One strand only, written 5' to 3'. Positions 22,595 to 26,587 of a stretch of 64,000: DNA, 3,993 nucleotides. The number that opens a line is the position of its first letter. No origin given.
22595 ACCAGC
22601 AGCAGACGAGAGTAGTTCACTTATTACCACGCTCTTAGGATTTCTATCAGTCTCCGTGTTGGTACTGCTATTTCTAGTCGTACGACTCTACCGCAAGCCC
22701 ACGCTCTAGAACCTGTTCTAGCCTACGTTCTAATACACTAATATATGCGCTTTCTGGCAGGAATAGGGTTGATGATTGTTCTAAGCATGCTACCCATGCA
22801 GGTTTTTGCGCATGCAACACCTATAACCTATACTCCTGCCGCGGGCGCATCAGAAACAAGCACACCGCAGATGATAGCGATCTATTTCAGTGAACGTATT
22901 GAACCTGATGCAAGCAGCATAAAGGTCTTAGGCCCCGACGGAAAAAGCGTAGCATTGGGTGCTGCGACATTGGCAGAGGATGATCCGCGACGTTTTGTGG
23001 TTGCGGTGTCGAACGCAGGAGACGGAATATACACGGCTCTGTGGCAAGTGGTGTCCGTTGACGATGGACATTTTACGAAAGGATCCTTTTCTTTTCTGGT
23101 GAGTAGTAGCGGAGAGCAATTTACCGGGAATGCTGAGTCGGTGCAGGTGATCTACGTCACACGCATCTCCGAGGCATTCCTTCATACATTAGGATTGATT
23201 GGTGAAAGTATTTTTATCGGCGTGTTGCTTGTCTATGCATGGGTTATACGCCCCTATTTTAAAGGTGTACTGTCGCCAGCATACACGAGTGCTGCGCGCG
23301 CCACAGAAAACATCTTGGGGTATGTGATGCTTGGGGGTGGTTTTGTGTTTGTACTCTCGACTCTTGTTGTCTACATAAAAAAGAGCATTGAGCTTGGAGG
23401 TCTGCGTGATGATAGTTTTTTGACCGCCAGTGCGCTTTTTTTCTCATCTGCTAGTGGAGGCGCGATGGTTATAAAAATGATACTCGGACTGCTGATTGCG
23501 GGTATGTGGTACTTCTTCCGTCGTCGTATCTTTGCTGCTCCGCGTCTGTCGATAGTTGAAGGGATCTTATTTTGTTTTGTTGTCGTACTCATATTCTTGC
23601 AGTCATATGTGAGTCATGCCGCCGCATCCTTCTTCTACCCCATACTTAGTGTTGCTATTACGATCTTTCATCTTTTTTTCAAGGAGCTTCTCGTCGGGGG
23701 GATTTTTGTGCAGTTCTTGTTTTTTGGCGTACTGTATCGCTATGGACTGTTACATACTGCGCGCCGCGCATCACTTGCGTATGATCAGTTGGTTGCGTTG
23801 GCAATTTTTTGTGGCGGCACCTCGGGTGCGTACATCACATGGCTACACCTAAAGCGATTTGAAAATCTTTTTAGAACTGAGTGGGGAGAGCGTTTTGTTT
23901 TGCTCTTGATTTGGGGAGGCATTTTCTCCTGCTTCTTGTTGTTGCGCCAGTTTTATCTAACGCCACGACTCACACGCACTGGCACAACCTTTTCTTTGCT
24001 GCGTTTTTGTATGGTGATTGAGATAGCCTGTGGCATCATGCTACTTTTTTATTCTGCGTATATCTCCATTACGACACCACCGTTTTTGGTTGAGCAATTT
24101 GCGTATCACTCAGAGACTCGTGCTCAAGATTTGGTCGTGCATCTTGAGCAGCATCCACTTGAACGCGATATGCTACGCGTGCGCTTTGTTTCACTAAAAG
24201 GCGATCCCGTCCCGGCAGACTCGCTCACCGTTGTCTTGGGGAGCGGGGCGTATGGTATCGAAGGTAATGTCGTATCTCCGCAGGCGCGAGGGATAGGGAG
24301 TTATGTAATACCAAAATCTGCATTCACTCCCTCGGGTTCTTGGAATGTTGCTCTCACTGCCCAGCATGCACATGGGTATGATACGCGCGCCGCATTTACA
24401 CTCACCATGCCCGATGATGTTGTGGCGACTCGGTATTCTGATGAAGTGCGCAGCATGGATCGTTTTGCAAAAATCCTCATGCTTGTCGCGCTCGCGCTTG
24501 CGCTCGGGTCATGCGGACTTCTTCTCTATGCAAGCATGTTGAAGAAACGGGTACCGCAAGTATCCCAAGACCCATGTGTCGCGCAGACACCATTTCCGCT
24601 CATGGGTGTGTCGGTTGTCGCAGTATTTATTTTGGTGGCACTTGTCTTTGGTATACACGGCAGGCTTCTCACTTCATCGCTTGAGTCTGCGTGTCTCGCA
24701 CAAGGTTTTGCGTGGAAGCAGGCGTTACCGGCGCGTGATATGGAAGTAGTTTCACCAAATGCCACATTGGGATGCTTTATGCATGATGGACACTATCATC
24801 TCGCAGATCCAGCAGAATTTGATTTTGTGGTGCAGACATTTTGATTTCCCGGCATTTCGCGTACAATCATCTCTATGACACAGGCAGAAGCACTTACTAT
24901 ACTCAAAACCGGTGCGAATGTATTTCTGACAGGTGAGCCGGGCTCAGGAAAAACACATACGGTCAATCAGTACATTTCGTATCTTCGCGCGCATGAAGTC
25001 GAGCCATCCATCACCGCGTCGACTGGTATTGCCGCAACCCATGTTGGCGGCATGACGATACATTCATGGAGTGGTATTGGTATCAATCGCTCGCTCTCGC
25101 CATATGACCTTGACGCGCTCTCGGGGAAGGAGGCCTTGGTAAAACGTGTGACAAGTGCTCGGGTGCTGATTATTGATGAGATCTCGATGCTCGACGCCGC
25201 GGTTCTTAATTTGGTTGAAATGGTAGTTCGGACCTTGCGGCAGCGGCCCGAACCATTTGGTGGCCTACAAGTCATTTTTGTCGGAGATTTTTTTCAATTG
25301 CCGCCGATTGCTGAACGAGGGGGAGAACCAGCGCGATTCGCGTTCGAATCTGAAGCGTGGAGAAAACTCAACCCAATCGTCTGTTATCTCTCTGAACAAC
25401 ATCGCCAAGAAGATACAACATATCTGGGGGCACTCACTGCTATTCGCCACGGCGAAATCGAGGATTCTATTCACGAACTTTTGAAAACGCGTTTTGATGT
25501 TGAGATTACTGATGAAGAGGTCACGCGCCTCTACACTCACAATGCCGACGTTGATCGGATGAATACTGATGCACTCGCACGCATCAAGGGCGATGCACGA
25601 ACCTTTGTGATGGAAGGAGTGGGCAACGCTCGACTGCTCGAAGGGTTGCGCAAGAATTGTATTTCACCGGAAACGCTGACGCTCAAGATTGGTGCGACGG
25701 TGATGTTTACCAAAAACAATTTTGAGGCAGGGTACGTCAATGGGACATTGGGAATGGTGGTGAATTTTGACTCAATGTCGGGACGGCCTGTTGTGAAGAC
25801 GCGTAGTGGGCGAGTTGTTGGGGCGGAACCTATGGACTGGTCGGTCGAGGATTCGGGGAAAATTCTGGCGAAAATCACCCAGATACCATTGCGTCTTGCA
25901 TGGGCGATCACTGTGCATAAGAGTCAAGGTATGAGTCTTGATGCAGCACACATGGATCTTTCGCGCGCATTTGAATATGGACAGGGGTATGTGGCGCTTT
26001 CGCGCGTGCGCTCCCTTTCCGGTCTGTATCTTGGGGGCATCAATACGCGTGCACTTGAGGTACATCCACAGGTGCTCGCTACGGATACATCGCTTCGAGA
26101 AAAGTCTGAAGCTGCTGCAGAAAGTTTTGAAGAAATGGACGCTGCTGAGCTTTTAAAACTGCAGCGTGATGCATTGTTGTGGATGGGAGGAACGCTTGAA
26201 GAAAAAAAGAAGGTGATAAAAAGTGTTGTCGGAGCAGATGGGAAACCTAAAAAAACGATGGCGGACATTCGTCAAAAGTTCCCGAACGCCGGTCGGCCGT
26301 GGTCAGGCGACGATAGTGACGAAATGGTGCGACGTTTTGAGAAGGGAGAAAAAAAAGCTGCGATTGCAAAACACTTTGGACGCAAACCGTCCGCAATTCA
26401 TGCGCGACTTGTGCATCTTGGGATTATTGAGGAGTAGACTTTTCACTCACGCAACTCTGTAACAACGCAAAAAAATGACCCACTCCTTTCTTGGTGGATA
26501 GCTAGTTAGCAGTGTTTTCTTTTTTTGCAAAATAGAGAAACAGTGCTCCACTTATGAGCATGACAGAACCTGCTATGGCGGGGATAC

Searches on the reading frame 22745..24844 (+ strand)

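Call 41: search_protein_families(library=pfam, proteins=[window:22745-24844:+], max_evalue=0.001)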
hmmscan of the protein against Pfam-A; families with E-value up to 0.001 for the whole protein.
window:22745-24844:+ (699 aa): 2 families
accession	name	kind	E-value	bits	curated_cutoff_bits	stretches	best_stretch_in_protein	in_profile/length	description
PF04234.18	CopC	-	4e-16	60.2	23.3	1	23-119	1-92/92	CopC domain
PF05425.18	CopD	-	0.00066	20.5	32.1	1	346-435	7-100/105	Copper resistance protein D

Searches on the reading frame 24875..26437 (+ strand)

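Call 41: search_protein_families(library=pfam, proteins=[window:24875-26437:+], max_evalue=0.001)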
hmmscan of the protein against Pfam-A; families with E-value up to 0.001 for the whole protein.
window:24875-26437:+ (520 aa): 10 families
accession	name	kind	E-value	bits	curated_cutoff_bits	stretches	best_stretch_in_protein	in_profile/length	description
PF05970.20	PIF1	-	9.8e-34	117.3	25.9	1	9-181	18-192/223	PIF1-like helicase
PF13245.12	AAA_19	-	1.1e-14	55.2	25.1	1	3-145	1-132/134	AAA domain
PF13604.12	AAA_30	-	2.3e-14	54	27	1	3-202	6-180/191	AAA domain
PF21530.3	Pif1_2B_dom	-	6.8e-08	32.6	23.9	1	254-298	2-47/47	DNA helicase Pif1, 2B domain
PF13401.12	AAA_22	-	7e-08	33.3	27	1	13-137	5-122/130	AAA domain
PF03266.21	NTPase_1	-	1.1e-05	25.8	23.9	0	15-42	1-28/168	NTPase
PF13191.12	AAA_16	-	1.4e-05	26.1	32.6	0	14-123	25-161/167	AAA ATPase domain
PF07728.20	AAA_5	-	2.6e-05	24.7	22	1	15-118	1-90/139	AAA domain (dynein-related subfamily)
PF20720.3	nSTAND3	-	0.00046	20.4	27.2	1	5-44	9-48/155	Novel STAND NTPase 3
PF18335.7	SH3_13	-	0.0009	19.4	41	0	269-304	25-60/65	ATP-dependent RecD-like DNA helicase SH3 domain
